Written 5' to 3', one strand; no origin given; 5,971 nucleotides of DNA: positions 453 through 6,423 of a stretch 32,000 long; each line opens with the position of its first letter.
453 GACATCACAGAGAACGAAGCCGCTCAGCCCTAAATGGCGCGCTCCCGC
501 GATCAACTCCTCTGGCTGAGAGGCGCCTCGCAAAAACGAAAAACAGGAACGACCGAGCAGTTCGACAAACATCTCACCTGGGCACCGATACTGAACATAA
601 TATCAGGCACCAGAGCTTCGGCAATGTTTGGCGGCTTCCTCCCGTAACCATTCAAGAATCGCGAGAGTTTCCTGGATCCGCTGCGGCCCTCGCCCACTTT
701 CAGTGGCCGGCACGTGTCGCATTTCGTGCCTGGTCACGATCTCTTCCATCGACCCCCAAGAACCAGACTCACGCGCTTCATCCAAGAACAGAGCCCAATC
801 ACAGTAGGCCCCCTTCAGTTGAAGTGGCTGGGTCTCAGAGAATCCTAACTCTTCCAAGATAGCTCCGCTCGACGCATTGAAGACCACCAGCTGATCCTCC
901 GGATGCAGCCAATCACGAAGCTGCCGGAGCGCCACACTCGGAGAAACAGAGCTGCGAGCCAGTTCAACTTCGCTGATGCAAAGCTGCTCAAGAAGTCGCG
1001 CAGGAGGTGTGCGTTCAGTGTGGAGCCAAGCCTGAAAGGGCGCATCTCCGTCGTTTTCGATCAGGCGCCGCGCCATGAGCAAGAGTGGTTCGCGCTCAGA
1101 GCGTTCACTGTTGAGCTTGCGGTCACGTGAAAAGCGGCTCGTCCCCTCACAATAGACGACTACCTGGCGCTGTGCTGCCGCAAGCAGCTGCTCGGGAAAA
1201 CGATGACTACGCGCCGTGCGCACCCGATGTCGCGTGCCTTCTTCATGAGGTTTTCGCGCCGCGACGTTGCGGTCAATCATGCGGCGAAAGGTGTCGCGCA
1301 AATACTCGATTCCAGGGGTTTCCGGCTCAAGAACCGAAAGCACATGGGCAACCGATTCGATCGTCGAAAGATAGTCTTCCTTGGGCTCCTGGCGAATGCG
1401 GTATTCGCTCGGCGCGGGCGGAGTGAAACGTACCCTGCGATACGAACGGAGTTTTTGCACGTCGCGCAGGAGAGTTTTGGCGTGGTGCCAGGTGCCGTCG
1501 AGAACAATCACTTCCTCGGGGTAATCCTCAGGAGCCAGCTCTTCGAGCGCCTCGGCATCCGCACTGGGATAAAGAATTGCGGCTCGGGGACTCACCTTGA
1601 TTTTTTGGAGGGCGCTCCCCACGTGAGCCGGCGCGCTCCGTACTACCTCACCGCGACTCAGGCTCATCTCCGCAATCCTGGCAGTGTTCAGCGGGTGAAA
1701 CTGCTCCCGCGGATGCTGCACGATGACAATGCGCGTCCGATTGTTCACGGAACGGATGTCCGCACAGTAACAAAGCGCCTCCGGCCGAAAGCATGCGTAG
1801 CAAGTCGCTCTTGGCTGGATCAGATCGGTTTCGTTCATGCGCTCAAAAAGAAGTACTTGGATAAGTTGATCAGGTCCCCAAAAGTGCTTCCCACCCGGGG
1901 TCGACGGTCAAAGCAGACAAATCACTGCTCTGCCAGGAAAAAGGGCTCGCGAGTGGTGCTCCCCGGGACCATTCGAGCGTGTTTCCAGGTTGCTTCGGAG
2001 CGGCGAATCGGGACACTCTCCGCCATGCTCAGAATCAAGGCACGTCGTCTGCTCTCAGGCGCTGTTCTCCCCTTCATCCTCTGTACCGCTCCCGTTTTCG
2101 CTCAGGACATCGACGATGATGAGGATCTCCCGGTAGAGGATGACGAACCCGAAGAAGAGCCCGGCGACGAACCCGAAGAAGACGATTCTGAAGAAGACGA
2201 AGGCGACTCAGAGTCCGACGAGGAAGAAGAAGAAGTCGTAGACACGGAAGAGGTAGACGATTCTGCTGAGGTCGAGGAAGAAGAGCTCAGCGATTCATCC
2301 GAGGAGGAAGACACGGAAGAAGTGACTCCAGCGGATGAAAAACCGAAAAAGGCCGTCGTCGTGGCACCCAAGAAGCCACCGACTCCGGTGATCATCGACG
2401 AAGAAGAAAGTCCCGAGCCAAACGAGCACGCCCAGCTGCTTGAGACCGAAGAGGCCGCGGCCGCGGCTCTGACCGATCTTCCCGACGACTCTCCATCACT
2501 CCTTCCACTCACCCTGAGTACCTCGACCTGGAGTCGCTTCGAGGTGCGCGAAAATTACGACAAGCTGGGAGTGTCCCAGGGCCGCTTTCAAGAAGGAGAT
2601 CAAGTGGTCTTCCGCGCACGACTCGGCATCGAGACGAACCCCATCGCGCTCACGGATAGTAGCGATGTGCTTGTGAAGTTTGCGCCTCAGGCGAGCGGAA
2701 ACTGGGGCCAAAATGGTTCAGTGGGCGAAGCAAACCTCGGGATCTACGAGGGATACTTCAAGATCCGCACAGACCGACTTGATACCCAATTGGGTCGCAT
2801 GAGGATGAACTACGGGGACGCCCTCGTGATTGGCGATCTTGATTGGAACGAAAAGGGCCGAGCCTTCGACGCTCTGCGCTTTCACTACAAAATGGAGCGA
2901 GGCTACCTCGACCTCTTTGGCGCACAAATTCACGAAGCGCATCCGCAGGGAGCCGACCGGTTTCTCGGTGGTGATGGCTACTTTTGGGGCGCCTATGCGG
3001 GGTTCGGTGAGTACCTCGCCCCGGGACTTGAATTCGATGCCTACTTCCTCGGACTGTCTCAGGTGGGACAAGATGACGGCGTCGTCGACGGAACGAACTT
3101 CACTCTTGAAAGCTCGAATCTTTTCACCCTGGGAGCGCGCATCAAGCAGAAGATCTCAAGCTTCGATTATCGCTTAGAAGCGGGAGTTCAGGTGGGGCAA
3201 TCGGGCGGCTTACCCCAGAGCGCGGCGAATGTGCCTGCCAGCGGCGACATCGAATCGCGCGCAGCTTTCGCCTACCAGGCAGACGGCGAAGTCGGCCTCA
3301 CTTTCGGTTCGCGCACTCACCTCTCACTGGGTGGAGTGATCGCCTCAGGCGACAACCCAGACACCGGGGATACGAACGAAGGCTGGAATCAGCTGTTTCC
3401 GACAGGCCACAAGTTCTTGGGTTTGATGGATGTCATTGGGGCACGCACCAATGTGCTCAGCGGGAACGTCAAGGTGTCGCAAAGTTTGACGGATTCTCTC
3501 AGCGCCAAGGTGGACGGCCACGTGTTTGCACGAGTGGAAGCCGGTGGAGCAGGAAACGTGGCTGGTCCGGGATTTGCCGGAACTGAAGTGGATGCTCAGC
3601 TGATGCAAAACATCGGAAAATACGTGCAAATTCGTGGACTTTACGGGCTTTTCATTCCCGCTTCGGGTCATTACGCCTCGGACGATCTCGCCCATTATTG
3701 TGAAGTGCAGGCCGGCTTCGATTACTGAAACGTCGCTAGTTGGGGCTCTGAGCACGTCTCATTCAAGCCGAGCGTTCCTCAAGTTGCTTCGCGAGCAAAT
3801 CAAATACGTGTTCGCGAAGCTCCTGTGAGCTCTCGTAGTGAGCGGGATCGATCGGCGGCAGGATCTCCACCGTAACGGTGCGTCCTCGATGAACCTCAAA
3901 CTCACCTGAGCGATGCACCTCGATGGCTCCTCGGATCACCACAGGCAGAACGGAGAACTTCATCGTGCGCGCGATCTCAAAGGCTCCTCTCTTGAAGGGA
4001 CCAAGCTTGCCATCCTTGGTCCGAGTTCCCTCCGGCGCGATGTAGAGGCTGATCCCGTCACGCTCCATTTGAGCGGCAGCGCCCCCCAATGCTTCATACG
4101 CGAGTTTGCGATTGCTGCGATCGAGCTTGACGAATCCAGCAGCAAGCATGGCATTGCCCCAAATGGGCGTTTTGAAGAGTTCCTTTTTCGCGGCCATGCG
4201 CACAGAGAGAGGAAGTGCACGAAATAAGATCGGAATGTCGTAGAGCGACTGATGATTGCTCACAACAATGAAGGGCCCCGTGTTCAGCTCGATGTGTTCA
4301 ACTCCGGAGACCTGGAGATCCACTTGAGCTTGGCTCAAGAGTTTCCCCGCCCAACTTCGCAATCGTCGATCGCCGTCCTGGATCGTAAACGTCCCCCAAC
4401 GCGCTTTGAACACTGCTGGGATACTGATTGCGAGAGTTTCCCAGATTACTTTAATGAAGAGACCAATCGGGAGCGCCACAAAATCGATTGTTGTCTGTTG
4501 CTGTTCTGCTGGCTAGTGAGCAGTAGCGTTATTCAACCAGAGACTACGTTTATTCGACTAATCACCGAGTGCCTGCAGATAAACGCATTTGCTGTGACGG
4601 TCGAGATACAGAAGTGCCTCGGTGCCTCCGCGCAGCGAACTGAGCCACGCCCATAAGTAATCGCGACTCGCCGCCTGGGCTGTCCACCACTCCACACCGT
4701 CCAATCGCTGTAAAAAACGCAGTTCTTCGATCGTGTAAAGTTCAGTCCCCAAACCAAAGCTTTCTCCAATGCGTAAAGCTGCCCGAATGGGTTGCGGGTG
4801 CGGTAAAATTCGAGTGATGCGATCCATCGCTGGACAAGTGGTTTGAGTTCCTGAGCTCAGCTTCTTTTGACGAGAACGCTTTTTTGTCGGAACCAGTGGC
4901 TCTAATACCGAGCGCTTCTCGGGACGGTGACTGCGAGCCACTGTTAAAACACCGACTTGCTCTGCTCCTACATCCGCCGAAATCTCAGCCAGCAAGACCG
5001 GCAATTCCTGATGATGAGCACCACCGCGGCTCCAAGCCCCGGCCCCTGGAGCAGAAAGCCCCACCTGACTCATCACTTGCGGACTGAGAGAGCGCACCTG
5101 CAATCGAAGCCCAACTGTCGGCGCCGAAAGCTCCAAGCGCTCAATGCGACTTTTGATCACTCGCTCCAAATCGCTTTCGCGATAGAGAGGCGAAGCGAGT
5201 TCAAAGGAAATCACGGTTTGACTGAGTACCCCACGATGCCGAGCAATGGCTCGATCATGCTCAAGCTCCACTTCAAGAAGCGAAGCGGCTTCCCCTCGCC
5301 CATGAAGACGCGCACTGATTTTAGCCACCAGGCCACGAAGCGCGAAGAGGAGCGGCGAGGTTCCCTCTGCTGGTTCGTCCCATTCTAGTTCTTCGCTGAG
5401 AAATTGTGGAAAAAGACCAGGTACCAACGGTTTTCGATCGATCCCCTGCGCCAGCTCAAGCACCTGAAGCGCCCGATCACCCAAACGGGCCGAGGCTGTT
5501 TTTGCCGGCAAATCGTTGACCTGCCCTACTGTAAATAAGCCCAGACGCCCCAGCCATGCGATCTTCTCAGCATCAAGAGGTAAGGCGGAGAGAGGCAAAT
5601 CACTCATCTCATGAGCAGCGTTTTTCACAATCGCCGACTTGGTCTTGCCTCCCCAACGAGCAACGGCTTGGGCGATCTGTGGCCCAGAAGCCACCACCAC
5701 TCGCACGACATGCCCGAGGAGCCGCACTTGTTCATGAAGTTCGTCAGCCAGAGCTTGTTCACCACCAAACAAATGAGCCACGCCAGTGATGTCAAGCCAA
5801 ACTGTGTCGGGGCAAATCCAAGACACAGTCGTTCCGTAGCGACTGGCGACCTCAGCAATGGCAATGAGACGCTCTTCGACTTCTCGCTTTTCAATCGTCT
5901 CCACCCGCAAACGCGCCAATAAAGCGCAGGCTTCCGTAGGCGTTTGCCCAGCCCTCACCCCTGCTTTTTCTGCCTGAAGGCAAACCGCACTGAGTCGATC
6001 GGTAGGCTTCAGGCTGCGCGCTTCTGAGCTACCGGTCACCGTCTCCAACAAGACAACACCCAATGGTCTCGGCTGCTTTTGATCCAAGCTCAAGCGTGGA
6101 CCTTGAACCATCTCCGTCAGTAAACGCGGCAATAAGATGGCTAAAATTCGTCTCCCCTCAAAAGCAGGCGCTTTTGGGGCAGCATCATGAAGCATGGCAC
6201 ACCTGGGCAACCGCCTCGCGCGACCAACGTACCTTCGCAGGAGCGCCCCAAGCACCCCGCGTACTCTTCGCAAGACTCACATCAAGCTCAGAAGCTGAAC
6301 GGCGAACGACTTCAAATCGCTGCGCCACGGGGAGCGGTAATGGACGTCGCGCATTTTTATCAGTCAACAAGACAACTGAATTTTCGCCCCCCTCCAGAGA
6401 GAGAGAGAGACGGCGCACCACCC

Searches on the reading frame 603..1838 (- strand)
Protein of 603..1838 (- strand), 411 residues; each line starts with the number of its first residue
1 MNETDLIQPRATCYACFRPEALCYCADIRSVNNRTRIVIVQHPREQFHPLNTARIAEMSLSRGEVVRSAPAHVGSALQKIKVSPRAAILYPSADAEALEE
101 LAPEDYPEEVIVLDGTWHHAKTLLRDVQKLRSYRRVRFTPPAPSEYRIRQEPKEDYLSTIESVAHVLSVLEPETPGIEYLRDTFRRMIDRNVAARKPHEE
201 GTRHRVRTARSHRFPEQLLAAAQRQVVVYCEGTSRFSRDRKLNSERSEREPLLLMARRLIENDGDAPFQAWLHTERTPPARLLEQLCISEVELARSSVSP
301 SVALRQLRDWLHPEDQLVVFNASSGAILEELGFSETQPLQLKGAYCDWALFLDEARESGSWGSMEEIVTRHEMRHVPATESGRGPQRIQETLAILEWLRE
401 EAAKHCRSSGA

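Call 94: search_protein_families(library=pfam, proteins=[window:603-1838:-], max_evalue=0.00001)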
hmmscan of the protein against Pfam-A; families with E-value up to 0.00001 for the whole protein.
window:603-1838:- (411 aa): 1 family
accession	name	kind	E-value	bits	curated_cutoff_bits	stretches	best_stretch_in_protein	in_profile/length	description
PF03942.20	DTW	-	1.3e-44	152.7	33.7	1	10-190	1-193/195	DTW domain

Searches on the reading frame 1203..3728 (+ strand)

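Call 94: search_protein_families(library=pfam, proteins=[window:1203-3728:+], max_evalue=0.00001)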
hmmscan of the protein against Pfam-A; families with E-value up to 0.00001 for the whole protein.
window:1203-3728:+ (841 aa): 1 family
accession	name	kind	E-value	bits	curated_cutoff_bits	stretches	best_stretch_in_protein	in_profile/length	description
PF13372.12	Alginate_exp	-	2.1e-17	63.4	25.2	1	525-812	93-358/395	Alginate export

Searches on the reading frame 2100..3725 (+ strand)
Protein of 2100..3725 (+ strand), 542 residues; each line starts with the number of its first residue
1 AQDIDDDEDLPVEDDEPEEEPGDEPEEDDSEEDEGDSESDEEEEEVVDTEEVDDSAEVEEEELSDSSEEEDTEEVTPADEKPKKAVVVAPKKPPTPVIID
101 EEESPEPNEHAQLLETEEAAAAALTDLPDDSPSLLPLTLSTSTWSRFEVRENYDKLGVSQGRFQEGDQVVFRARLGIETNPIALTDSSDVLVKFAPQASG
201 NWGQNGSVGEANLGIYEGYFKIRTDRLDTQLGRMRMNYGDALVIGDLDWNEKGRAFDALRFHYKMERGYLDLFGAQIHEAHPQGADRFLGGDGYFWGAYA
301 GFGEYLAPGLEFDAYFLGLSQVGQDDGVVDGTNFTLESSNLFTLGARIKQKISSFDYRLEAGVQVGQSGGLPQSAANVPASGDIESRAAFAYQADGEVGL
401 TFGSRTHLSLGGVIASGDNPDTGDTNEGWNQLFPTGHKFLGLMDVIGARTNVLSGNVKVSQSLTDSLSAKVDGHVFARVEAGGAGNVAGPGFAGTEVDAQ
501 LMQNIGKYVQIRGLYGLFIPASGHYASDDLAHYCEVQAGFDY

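Call 95: find_homologous_proteins(query=window:2100-3725:+, max_evalue=1e-30)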
Query window:2100-3725:+ (542 aa): 178 proteins with E <= 1e-30 among 8000 candidates; the best 120 are listed.
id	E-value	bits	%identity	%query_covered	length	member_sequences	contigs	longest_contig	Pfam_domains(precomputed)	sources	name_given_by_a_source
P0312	0.0e+0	1212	100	100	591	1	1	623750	PF13372.13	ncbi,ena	-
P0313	0.0e+0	1047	86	100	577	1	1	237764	PF13372.13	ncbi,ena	-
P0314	1.3e-285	967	84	89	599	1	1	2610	PF13372.13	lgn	-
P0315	5.5e-213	727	65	89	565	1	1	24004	PF13372.13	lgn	-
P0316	2.1e-170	586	54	99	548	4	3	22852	PF13372.13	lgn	-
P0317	1.7e-169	583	61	79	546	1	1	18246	PF13372.13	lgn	-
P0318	5.9e-167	575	53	95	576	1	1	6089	PF13372.13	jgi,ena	-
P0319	2.2e-165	570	55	87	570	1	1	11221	PF13372.13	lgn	-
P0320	1.6e-163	564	52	99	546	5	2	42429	PF13372.13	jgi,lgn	-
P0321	1.3e-161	557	58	81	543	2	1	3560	PF13372.13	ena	-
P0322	1.8e-160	554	60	77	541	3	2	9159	PF13372.13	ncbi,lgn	-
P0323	5.0e-159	549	50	94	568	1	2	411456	PF13372.13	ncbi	-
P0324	8.4e-158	545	53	89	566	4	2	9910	PF13372.13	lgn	-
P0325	1.4e-154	534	52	94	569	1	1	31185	PF13372.13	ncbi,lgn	-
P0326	2.4e-153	530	54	77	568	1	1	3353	PF13372.13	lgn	-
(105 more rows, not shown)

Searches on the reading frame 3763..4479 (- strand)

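Call 94: search_protein_families(library=pfam, proteins=[window:3763-4479:-], max_evalue=0.00001)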
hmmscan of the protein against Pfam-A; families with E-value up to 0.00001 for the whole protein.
window:3763-4479:- (238 aa): 1 family
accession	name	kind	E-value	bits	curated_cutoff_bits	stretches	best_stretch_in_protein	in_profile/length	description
PF01553.26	Acyltransferase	-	1.5e-28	99.6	23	1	56-182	3-131/132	Acyltransferase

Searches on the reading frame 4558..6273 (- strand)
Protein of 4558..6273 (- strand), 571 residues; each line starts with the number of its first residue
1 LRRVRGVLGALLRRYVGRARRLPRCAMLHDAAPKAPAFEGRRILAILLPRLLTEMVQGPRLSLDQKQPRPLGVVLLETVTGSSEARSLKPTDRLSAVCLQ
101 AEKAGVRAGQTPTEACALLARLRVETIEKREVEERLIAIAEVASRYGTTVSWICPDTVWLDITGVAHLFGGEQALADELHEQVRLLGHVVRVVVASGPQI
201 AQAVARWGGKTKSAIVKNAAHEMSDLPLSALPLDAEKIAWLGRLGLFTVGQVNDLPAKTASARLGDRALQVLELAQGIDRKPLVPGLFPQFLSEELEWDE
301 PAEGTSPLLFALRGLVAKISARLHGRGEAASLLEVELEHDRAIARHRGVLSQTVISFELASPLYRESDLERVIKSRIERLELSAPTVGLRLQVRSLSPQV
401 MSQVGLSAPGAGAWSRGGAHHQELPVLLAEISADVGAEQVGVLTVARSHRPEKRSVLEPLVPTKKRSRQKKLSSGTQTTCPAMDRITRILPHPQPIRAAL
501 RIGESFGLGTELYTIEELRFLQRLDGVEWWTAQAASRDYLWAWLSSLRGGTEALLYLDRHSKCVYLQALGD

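Call 94: search_protein_families(library=pfam, proteins=[window:4558-6273:-], max_evalue=0.00001)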
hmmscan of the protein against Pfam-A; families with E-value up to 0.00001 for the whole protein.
window:4558-6273:- (571 aa): 1 family
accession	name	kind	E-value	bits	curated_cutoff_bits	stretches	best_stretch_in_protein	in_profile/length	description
PF00817.25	IMS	-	1.9e-08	34.8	23.2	1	92-201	32-143/148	impB/mucB/samB family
